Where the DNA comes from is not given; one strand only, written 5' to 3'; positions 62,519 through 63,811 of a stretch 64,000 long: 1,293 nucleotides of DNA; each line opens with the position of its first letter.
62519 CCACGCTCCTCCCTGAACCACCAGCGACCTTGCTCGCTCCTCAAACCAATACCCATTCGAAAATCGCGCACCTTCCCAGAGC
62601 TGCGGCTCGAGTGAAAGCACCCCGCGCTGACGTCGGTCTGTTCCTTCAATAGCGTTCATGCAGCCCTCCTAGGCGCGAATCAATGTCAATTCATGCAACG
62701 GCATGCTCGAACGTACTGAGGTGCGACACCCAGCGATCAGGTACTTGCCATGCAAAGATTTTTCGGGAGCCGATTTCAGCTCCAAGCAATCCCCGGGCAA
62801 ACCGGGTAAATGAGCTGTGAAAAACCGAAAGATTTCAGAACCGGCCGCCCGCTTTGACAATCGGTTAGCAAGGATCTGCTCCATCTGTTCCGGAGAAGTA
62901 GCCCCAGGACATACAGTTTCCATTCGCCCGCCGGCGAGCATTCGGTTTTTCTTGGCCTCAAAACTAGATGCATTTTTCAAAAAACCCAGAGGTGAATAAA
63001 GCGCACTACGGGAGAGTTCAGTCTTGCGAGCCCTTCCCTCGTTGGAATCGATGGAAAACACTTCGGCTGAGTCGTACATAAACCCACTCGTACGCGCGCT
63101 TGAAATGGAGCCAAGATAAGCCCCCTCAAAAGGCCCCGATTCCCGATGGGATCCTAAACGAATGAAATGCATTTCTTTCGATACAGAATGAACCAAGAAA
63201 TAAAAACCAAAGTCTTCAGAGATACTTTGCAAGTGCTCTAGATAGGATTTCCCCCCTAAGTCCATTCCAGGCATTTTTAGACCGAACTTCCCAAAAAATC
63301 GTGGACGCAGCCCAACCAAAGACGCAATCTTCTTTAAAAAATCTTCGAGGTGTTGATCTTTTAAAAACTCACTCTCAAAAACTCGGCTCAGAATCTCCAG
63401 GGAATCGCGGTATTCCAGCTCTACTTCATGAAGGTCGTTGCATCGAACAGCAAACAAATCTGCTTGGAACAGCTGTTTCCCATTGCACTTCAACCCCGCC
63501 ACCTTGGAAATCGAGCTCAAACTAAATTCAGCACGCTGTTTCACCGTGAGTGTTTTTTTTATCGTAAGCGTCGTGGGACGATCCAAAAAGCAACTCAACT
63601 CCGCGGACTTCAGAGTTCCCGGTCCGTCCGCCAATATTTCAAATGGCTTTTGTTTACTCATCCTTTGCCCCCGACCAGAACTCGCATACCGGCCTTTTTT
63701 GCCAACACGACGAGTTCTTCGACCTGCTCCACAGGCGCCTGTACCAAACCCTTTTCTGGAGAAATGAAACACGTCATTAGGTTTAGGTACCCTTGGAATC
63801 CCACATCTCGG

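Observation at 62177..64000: Translationally coupled operon (radical-SAM-like enzyme, 330-aa unknown, pentapeptide-repeat protein) abutting a sigma54 enhancer-binding response regulator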

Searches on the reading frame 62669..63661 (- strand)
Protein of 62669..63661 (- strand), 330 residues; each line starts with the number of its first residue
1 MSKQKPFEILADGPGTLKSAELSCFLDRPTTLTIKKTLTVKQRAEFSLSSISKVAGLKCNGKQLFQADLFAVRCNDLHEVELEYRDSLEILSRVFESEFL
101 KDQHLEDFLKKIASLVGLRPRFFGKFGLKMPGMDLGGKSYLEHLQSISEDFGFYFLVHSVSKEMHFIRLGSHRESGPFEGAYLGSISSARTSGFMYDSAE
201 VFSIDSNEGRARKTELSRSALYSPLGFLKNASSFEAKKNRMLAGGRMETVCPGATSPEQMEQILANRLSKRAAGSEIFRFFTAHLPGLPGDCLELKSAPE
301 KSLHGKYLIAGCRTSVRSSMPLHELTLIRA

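Call 3: search_protein_families(library=pfam, proteins=[window:62669-63661:-], max_evalue=0.1)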
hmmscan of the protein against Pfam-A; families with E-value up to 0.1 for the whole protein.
window:62669-63661:- (330 aa): 0 families

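Call 4: search_protein_families(library=ncbifam, proteins=[window:62669-63661:-], max_evalue=0.1)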
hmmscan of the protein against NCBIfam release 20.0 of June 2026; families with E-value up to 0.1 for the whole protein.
window:62669-63661:- (330 aa): 0 families

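Call 6: find_homologous_proteins(query=window:62669-63661:-)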
Query window:62669-63661:- (330 aa): 2 proteins with E <= 0.001 among 1414 candidates.
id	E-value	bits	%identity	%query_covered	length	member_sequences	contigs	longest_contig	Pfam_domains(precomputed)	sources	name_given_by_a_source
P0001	4.2e-214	728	100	100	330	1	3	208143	-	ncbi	-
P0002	4.8e-94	333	51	99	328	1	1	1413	-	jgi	jgi:hypothetical protein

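Call 7: find_encoding_contigs(protein=P0001, flank=10000, max_places=6)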
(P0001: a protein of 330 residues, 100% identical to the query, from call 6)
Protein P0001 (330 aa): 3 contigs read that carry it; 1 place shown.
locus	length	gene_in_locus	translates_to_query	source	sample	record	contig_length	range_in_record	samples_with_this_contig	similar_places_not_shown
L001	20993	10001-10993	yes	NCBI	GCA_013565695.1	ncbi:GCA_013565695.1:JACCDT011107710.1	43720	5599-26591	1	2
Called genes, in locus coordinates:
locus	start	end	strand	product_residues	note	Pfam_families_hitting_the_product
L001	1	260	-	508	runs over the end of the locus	-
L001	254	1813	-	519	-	PF00004:AAA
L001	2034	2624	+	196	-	-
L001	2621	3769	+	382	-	PF04984:Phage_sheath_1, PF17482:Phage_sheath_1C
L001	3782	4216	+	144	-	PF06841:Phage_T4_gp19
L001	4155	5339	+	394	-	-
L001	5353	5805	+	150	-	PF06841:Phage_T4_gp19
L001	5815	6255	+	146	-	PF19266:CIS_tube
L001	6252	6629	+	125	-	PF04965:GPW_gp25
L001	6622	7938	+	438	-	-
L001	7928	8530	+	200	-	-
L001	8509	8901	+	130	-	PF06868:DUF1257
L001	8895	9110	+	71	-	PF11211:DUF2997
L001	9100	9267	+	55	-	-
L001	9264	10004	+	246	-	-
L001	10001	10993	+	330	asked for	-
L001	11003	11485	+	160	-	PF00805:Pentapeptide (faint), PF13576:Pentapeptide_3 (faint), PF13599:Pentapeptide_4 (weak)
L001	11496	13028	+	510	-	PF00072:Response_reg, PF01078:Mg_chelatase (faint), PF00158:Sigma54_activat, PF14532:Sigma54_activ_2, PF07728:AAA_5 (weak), PF25601:AAA_lid_14, PF02954:HTH_8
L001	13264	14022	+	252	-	-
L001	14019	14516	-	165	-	-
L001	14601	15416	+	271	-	PF01925:TauE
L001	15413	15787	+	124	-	PF07843:DUF1634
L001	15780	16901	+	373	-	PF09594:GT87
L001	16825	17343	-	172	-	-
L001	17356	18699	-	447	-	-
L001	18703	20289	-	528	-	PF13649:Methyltransf_25, PF08241:Methyltransf_11, PF08242:Methyltransf_12, PF13489:Methyltransf_23 (weak), PF13847:Methyltransf_31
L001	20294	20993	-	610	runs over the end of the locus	PF01757:Acyl_transf_3, PF19040:SGNH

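Call 8: find_encoding_contigs(protein=P0002, flank=10000, max_places=6)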
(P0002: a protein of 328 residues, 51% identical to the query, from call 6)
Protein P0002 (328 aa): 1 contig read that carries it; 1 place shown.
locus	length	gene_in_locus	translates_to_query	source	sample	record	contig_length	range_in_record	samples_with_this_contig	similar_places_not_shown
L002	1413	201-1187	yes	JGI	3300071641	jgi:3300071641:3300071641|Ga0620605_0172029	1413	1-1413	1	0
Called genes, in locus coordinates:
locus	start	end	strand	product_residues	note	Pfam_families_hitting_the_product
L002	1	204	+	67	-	?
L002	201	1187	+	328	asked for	-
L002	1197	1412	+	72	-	?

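Call 11: search_protein_families(library=pfam, proteins=[L001:9264-10004:+, L001:9100-9267:+, L001:8895-9110:+, L001:8509-8901:+, L001:7928-8530:+, L001:6622-7938:+, L001:4155-5339:+, L001:2034-2624:+, L001:254-1813:-, L001:6252-6629:+], max_evalue=0.1)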
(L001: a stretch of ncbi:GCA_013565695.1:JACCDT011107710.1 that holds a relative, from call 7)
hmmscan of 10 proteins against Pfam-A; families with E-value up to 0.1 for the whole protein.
L001:9264-10004:+ (246 aa): 3 families
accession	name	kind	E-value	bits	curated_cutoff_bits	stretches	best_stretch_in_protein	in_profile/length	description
PF04055.27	Radical_SAM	-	0.00013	22.6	29.5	1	26-65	1-40/166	Radical SAM superfamily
PF13353.11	Fer4_12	-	0.0022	18.7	22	1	27-116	10-99/137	4Fe-4S single cluster domain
PF05755.17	REF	-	0.099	12.9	25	0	83-165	73-155/206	Rubber elongation factor protein (REF)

L001:9100-9267:+ (55 aa): 0 families

L001:8895-9110:+ (71 aa): 1 family
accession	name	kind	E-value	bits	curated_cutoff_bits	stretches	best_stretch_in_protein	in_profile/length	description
PF11211.13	DUF2997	-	3.8e-09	36.7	24.1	1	5-49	1-45/47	Protein of unknown function (DUF2997)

L001:8509-8901:+ (130 aa): 1 family
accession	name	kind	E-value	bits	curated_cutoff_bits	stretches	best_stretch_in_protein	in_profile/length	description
PF06868.16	DUF1257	-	5.9e-22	78.3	22.2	1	20-126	1-103/103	Protein of unknown function (DUF1257)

L001:7928-8530:+ (200 aa): 0 families

L001:6622-7938:+ (438 aa): 0 families

L001:4155-5339:+ (394 aa): 0 families

L001:2034-2624:+ (196 aa): 0 families

L001:254-1813:- (519 aa): 5 families
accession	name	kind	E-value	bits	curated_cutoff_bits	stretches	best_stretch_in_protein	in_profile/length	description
PF00004.35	AAA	-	8.4e-31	107.6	21.2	1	262-392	1-130/131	ATPase family associated with various cellular activities (AAA)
PF17862.7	AAA_lid_3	-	0.0064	16.5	27.2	1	418-447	3-32/45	AAA+ lid domain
PF13401.12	AAA_22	-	0.033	15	27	0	262-280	8-26/130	AAA domain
PF07728.20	AAA_5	-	0.04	14.4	22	0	262-280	2-20/139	AAA domain (dynein-related subfamily)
PF24426.1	HTH_NDX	-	0.078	13.4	27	0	223-245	33-54/65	NDX Homeobox-like domain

L001:6252-6629:+ (125 aa): 1 family
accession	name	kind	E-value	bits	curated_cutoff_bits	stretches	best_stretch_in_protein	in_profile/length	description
PF04965.19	GPW_gp25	-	2.5e-15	56.5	27.2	1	24-111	2-88/96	Baseplate wedge protein gp25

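Call 14: search_protein_families(library=phrogs, proteins=[window:62669-63661:-, L001:9264-10004:+, L001:9100-9267:+, L001:7928-8530:+, L001:6622-7938:+, L001:4155-5339:+, L001:2034-2624:+], max_evalue=0.1)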
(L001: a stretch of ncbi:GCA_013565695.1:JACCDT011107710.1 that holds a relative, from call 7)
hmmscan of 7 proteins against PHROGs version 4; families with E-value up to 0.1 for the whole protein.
window:62669-63661:- (330 aa): 0 families

L001:9264-10004:+ (246 aa): 2 families
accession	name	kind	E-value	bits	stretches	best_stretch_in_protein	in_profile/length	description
phrog_2076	-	moron, auxiliary metabolic gene and host takeover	0.00079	20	1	23-61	33-70/247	QueE-like radical SAM domain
phrog_626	-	DNA, RNA and nucleotide metabolism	0.097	13.2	0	27-66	21-60/164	anaerobic ribonucleotide reductase small subunit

L001:9100-9267:+ (55 aa): 0 families

L001:7928-8530:+ (200 aa): 0 families

L001:6622-7938:+ (438 aa): 1 family
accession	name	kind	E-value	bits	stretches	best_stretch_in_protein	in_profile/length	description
phrog_6013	-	tail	0.015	15.4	1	93-141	168-216/228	tail protein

L001:4155-5339:+ (394 aa): 2 families
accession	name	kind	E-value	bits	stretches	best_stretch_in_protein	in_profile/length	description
phrog_23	-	tail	2.4e-06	27.6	1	118-347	183-414/496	tail sheath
phrog_17610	-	tail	9.4e-06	24.7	1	176-344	872-1049/1135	tail sheath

L001:2034-2624:+ (196 aa): 0 families

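Call 20: search_protein_families(library=ncbifam, proteins=[L001:9264-10004:+, L001:9100-9267:+, L001:8895-9110:+, L001:8509-8901:+, L001:7928-8530:+, L001:6622-7938:+, L001:4155-5339:+, L001:2034-2624:+, L001:254-1813:-, L001:2621-3769:+], max_evalue=0.1)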
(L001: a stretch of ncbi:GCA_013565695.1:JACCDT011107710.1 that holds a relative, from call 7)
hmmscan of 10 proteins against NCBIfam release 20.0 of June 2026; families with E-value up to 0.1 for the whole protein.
L001:9264-10004:+ (246 aa): 10 families
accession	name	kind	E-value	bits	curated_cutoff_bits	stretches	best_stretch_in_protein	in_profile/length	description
NF043069.1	T4HPD_activ_SAM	equivalog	0.003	17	425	1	26-47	21-42/299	trans-4-hydroxy-L-proline dehydratase activase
TIGR04395.1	cutC_activ_rSAM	equivalog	0.0064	15.8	360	0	25-46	23-44/309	choline TMA-lyase-activating enzyme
TIGR02493.1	PFLA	equivalog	0.0073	15.7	231.75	1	26-60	19-53/235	pyruvate formate-lyase-activating protein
TIGR02495.1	NrdG2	equivalog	0.0075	15.6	131.15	1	26-64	20-58/193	anaerobic ribonucleoside-triphosphate reductase activating protein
TIGR04403.1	rSAM_skfB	equivalog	0.0082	15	300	1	30-75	112-155/402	sporulation killing factor system radical SAM maturase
TIGR02494.1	PFLE_PFLC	subfamily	0.015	14.6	174.35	0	26-48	18-40/293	glycyl-radical enzyme activating protein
NF007483.0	PRK10076.1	equivalog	0.026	13.7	326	0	25-47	40-62/292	[formate-C-acetyltransferase]-activating enzyme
NF048010.1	SfplDhtActHpsHDes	equivalog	0.032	13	430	0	26-48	25-47/298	(2S)-3-sulfopropanediol dehydratase activating enzyme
TIGR02491.1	NrdG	equivalog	0.04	13.9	126.1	1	27-68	20-61/154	anaerobic ribonucleoside-triphosphate reductase activating protein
TIGR04041.1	activase_YjjW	hypoth_equivalog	0.054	12.9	250.2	0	26-46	21-41/276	YjjW family glycine radical enzyme activase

L001:9100-9267:+ (55 aa): 0 families

L001:8895-9110:+ (71 aa): 0 families

L001:8509-8901:+ (130 aa): 0 families

L001:7928-8530:+ (200 aa): 0 families

L001:6622-7938:+ (438 aa): 0 families

L001:4155-5339:+ (394 aa): 0 families

L001:2034-2624:+ (196 aa): 0 families

L001:254-1813:- (519 aa): 12 families
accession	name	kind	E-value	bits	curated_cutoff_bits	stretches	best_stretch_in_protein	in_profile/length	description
TIGR01243.1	CDC48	subfamily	1.9e-29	102.5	802.65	1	209-438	433-665/733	CDC48 family AAA ATPase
TIGR01241.2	FtsH_fam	equivalog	4.9e-26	91.6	600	1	252-439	188-376/598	ATP-dependent zinc metalloprotease FtsH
NF003069.1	PRK03992.1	subfamily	1.7e-24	86.7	500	1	216-448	119-355/379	proteasome-activating nucleotidase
TIGR01242.2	TIGR01242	subfamily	3.8e-23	82.1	500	1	221-461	107-352/362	proteasome-activating nucleotidase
NF042959.1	IteA_antiphage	equivalog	4.4e-22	78.7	510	1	250-482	116-347/367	anti-phage ATPase IteA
NF008004.0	PRK10733.1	equivalog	8.7e-21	73.5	1008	1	253-436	179-363/644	ATP-dependent zinc metalloprotease FtsH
NF047747.1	PrtsmActNtasePan2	equivalog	1.2e-18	67.5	700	1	202-447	127-374/397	proteasome-activating nucleotidase Pan2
NF041006.2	cell_div_CdvC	equivalog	1.5e-17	63.6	650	1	255-444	130-320/370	cell division protein CdvC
NF047748.1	PrtsmActNtasePan1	equivalog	1.1e-15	57.6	750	1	252-439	175-363/405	proteasome-activating nucleotidase Pan1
TIGR03689.1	pup_AAA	equivalog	7.4e-10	38.1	504.75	1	225-409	179-380/512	proteasome ATPase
NF003229.0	PRK04195.1-5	equivalog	0.0012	17.6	280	1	234-333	27-117/413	replication factor C large subunit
NF003230.0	PRK04195.1-6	equivalog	0.039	12.6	441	1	258-372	38-139/494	replication factor C large subunit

L001:2621-3769:+ (382 aa): 0 families

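Call 21: search_solved_structures(query=L001:9264-10004:+, max_evalue=1)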
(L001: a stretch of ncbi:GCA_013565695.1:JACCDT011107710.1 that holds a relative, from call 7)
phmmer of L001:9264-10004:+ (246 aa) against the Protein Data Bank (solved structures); distinct sequences matched with E-value up to 1: 0.

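Call 22: find_homologous_proteins(query=L001:9264-10004:+)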
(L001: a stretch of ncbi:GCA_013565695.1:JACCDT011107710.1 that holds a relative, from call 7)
Query L001:9264-10004:+ (246 aa): 65 proteins with E <= 0.001 among 2216 candidates.
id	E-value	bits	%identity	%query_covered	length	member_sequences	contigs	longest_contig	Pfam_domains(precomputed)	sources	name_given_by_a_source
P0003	2.4e-158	543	100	100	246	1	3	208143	-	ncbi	-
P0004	3.4e-98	346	64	100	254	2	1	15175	-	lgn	-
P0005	2.6e-93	330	60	100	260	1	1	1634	-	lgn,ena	-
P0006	7.9e-88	312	58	99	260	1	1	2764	PF13353.12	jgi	jgi:putative pyruvate formate lyase activating enzyme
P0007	1.4e-84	301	57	99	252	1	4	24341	-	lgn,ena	-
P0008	2.4e-84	301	54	100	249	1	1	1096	PF04055.28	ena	-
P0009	1.4e-83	298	56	100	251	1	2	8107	-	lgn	-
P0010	5.5e-83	296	53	99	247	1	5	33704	PF04055.28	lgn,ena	-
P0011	5.8e-81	289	55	99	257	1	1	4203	-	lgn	-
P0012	1.1e-80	289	52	99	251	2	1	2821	-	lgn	-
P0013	2.0e-79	284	54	99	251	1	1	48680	PF04055.28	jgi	jgi:putative pyruvate formate lyase activating enzyme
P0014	2.5e-78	281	52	98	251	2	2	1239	-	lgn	-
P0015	4.4e-76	273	52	99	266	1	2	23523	-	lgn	-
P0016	1.0e-75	272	49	99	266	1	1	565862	PF04055.28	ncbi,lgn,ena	-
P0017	2.5e-75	271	52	99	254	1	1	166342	-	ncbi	-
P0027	6.6e-70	253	49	99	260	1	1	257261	PF04055.28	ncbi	ncbi:MAG: hypothetical protein R3B54_02185 [Bdellovibrionota bacterium]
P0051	1.4e-60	223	50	99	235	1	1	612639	PF04055.28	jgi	-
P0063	9.0e-37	145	36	98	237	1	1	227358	-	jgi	jgi:putative pyruvate formate lyase activating enzyme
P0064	1.9e-27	114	31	87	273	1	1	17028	PF04055.28,PF13353.12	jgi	jgi:putative pyruvate formate lyase activating enzyme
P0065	1.1e-21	95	28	85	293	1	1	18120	PF04055.28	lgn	-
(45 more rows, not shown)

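Call 23: find_encoding_contigs(protein=P0027, flank=10000, max_places=2)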
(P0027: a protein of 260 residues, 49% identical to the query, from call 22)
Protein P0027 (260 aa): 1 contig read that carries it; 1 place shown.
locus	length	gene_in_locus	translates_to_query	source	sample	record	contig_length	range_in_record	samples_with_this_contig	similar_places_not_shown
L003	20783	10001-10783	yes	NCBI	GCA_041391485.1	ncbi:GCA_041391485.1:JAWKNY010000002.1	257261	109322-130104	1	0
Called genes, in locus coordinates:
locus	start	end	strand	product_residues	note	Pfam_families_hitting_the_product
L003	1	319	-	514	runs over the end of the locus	-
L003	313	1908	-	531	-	PF00004:AAA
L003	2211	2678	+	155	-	-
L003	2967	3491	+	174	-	-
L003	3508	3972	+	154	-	PF17482:Phage_sheath_1C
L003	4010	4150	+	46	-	-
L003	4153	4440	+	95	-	PF06841:Phage_T4_gp19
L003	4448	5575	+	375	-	PF04984:Phage_sheath_1 (faint)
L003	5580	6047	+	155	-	PF06841:Phage_T4_gp19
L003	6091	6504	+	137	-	PF19266:CIS_tube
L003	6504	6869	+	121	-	PF04965:GPW_gp25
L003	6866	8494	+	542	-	-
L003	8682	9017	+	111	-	-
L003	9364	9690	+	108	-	PF06868:DUF1257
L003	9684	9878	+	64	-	PF11211:DUF2997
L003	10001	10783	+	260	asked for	PF04055:Radical_SAM (faint)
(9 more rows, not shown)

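Call 24: find_encoding_contigs(protein=P0016, flank=10000, max_places=2)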
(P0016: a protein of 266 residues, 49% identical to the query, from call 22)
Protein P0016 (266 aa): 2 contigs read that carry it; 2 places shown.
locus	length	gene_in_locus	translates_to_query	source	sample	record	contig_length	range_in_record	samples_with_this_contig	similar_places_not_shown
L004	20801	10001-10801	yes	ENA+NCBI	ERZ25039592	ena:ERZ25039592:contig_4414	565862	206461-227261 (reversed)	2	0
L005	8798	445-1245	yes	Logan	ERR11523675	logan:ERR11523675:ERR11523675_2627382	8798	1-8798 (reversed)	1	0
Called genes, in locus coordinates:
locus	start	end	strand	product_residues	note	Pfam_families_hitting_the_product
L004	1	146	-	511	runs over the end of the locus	-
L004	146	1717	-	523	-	PF00004:AAA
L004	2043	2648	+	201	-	-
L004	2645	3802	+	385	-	PF04984:Phage_sheath_1, PF17482:Phage_sheath_1C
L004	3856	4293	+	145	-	PF06841:Phage_T4_gp19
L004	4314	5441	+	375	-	-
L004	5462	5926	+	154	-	PF06841:Phage_T4_gp19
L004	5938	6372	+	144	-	PF19266:CIS_tube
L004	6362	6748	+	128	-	PF04965:GPW_gp25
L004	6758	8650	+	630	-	-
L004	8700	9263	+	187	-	-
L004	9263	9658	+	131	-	PF06868:DUF1257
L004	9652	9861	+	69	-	PF11211:DUF2997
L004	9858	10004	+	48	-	-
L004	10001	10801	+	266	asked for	PF04055:Radical_SAM (weak)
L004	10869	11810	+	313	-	PF24032:YQBQ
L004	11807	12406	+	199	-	PF13576:Pentapeptide_3 (faint), PF00805:Pentapeptide (faint), PF13599:Pentapeptide_4 (weak)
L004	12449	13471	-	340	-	PF00158:Sigma54_activat, PF14532:Sigma54_activ_2, PF25601:AAA_lid_14, PF18024:HTH_50 (weak), PF02954:HTH_8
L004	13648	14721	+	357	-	PF00899:ThiF, PF00581:Rhodanese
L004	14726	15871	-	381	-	PF17785:PUA_3, PF10672:Methyltrans_SAM, PF02475:TRM5-TYW2_MTfase (weak), PF03602:Cons_hypoth95 (weak), PF06325:PrmA, PF05175:MTS, PF13649:Methyltransf_25, PF13847:Methyltransf_31 (weak)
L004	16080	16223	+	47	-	-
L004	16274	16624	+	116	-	-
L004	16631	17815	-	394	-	PF01612:DNA_pol_A_exo1, PF00570:HRDC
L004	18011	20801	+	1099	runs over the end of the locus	PF02310:B12-binding, PF03308:MeaB, PF02492:cobW, PF01642:MM_CoA_mutase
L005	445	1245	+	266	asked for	PF04055:Radical_SAM (weak)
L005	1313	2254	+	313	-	PF24032:YQBQ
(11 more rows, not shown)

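Call 25: find_encoding_contigs(protein=P0051, flank=10000, max_places=2)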
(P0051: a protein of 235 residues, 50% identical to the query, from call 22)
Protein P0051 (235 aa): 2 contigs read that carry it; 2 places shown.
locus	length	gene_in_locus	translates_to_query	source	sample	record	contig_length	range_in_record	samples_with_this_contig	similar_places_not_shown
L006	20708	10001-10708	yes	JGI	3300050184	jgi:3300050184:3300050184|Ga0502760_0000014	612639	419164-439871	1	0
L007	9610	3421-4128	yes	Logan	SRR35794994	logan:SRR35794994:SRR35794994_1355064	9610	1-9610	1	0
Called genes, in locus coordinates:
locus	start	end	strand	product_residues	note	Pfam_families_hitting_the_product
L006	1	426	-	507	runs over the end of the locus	-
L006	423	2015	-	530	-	PF00004:AAA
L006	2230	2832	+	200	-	-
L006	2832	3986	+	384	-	PF04984:Phage_sheath_1, PF17482:Phage_sheath_1C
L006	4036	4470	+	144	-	PF06841:Phage_T4_gp19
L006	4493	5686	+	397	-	-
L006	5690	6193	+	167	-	PF06841:Phage_T4_gp19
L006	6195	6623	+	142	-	PF19266:CIS_tube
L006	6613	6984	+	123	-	PF04965:GPW_gp25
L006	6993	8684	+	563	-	-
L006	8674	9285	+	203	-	-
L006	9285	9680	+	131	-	PF06868:DUF1257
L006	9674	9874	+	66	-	PF11211:DUF2997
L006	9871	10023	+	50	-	-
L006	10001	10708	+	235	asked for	PF04055:Radical_SAM (faint)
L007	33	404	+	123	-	PF04965:GPW_gp25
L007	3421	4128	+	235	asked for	PF04055:Radical_SAM (faint)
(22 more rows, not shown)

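Call 26: search_protein_representatives(protein=window:62669-63661:-)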
Query: 330 residues. Proteins with E-value up to 0.001 (for the whole library): 49; up to 1e-10: 40; up to 1e-30: 19. The best 49 are listed.
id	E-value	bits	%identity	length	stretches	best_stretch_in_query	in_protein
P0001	1.3e-214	727.7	100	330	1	1-330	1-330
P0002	1.5e-94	333.4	52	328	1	4-330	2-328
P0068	5.7e-67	242.9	42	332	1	2-330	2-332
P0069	4.1e-63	230.2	38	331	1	17-329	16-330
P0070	7.2e-54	199.8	37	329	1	3-330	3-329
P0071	7.3e-54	199.8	39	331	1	5-322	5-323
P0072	8.3e-50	186.5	36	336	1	20-330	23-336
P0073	5.9e-48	180.4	36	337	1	12-329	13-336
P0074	1.8e-44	169.0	33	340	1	14-330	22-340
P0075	5.2e-41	157.6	32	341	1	19-330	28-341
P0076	6.8e-37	144.1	33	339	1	17-329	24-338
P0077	7.6e-35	137.4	32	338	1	16-330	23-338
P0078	5.9e-34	134.4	30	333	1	16-329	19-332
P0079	6.2e-34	134.4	32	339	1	15-330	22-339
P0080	1.3e-33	133.3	31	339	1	18-330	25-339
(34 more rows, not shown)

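Call 29: search_protein_families(library=pfam, alignment_id=A1, max_evalue=1)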
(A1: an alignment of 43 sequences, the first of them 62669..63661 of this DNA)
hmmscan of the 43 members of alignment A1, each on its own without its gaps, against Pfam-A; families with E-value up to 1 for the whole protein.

A. member 1, window:62669-63661:- (330 aa): 0 families

B. families by the number of members that match (of 43 scanned): 11 families
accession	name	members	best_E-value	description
PF24032.1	YQBQ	18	1.3e-09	YQBQ-like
PF05954.17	Phage_GPD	15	2.4e-11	Phage tail baseplate hub (GPD)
PF07660.19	STN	4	0.0048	Secretin and TonB N terminus short domain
PF16344.10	FecR_C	2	0.0079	FecR, C-terminal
PF09357.15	RteC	1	0.057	RteC protein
PF08204.17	V-set_CD47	1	0.096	CD47 immunoglobulin-like domain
PF21728.3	PADR1_N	1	0.12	PADR1, N-terminal helical domain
PF18931.5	DUF5680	1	0.12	Domain of unknown function (DUF5680)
PF21745.2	PMI1_PMIR1-2_C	1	0.13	PMI1/PMIR1-2, C-terminal domain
PF03790.18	KNOX1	1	0.14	KNOX1 domain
PF15738.11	YafQ_toxin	1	0.28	Bacterial toxin of type II toxin-antitoxin system, YafQ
